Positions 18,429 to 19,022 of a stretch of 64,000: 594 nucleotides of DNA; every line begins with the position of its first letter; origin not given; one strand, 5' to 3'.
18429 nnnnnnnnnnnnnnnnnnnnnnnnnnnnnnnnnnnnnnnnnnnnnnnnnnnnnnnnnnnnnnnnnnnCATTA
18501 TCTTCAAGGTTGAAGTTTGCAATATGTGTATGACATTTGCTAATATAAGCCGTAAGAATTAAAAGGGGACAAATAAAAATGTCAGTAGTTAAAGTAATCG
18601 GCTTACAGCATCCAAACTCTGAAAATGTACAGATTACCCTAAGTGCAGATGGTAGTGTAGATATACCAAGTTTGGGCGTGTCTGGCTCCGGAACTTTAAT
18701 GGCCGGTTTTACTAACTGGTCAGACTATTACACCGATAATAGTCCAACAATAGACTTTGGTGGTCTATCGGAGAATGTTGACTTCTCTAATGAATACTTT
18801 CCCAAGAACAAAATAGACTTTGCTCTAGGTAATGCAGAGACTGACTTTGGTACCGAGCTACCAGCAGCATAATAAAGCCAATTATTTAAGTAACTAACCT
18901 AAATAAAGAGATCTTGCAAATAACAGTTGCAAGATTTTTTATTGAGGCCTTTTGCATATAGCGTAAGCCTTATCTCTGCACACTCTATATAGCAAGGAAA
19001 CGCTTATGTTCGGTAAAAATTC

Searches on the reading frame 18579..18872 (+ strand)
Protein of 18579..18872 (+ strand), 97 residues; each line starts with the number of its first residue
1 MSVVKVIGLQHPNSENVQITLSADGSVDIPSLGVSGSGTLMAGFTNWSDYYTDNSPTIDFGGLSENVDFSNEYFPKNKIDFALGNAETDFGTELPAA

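Call 3: search_protein_families(library=pfam, proteins=[window:18579-18872:+], max_evalue=0.1)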
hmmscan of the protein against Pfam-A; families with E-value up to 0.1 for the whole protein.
window:18579-18872:+ (97 aa): 0 families

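Call 4: search_protein_families(library=ncbifam, proteins=[window:18579-18872:+], max_evalue=0.1)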
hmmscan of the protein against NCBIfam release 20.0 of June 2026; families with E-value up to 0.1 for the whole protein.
window:18579-18872:+ (97 aa): 0 families

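Call 13: find_homologous_proteins(query=window:18579-18872:+, max_evalue=0.01)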
Query window:18579-18872:+ (97 aa): 1 proteins with E <= 0.01 among 1 candidates.
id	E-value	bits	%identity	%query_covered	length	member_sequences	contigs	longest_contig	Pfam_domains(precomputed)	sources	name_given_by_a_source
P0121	9.2e-58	210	100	100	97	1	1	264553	-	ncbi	-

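Call 17: search_protein_families(library=phrogs, proteins=[window:18579-18872:+], max_evalue=1)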
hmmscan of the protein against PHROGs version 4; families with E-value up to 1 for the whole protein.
window:18579-18872:+ (97 aa): 0 families

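Call 24: find_encoding_contigs(protein=window:18579-18872:+, flank=10000, max_places=3)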
Protein window:18579-18872:+ (97 aa): no gene with exactly this product is on record in the collection.

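Call 100: predict_structure(alignment_id=A6)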
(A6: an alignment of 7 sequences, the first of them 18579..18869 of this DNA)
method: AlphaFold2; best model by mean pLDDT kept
length: 97 residues; sequences in the alignment: 7
mean_pLDDT: 58.3   pTM: 0.27
mean pLDDT of the five models: 58.3, 57.7, 56.4, 55.6, 53.7
residues with pLDDT >= 90: 0; 70-90: 28; 50-70: 26; < 50: 43
segments of 3 or more residues with pLDDT < 50: 35-44, 46-57, 61-66, 91-93
pLDDT, mean of each block of 10 residues (from residue 1): 76 84 80 49 45 47 49 49 50 52
secondary structure, 60 per line:
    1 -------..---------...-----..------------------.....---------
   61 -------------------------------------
elements in order: E19-21 H47-51
